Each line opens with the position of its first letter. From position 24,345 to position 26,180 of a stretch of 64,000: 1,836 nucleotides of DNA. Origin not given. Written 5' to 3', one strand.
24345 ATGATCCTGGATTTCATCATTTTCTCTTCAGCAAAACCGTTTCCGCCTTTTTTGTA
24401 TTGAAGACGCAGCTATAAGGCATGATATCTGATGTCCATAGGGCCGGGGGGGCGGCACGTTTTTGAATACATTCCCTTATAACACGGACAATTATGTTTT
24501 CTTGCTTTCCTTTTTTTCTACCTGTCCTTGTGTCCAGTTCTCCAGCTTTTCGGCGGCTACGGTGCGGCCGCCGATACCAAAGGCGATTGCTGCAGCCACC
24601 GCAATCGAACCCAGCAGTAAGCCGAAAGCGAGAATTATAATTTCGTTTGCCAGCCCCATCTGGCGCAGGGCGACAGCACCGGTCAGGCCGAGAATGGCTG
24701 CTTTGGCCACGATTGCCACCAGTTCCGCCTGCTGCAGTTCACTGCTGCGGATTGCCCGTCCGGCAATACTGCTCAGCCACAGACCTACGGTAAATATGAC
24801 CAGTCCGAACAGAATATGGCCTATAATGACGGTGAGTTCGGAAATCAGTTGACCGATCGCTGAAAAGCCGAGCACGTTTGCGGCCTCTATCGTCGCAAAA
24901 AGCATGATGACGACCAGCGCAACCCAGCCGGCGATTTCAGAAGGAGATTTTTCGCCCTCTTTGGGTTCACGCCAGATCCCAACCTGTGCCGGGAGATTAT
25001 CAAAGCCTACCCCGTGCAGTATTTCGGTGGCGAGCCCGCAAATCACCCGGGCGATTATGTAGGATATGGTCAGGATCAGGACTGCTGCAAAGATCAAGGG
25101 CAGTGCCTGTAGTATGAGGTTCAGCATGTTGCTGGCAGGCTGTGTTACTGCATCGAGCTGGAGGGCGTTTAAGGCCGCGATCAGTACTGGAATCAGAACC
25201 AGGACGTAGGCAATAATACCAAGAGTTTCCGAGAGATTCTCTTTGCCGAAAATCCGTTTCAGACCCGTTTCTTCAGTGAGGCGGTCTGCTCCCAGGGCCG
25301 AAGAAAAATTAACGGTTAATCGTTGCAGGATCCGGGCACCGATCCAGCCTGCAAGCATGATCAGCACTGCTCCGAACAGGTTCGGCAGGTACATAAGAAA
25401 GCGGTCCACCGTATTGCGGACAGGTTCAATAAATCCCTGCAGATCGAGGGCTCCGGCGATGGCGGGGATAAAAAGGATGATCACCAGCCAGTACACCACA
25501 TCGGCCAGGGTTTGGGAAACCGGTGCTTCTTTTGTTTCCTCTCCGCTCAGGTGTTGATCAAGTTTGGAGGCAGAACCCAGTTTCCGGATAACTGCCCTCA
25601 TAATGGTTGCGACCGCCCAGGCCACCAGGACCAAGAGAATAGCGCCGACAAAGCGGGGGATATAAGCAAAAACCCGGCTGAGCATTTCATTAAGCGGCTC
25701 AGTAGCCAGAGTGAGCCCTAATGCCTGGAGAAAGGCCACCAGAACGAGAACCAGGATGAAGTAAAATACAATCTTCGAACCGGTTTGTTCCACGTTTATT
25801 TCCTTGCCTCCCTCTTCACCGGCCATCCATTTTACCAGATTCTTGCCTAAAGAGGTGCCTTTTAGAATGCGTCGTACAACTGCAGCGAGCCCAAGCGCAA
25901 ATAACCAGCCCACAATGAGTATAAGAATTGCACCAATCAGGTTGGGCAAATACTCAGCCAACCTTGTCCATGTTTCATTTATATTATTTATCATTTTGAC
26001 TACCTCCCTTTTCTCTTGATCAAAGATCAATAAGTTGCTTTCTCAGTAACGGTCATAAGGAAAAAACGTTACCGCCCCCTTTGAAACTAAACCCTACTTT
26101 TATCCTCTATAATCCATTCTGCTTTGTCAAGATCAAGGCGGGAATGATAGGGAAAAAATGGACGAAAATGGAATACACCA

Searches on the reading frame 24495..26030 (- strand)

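Call 25: search_protein_families(library=pfam, proteins=[window:24495-26030:-], max_evalue=0.00001)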
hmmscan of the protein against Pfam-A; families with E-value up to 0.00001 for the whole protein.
window:24495-26030:- (512 aa): 1 family
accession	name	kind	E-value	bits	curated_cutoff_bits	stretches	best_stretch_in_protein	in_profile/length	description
PF05552.17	MS_channel_1st_1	-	3.7e-51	171.2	22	4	297-346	1-50/50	Mechanosensitive ion channel, conserved TM helix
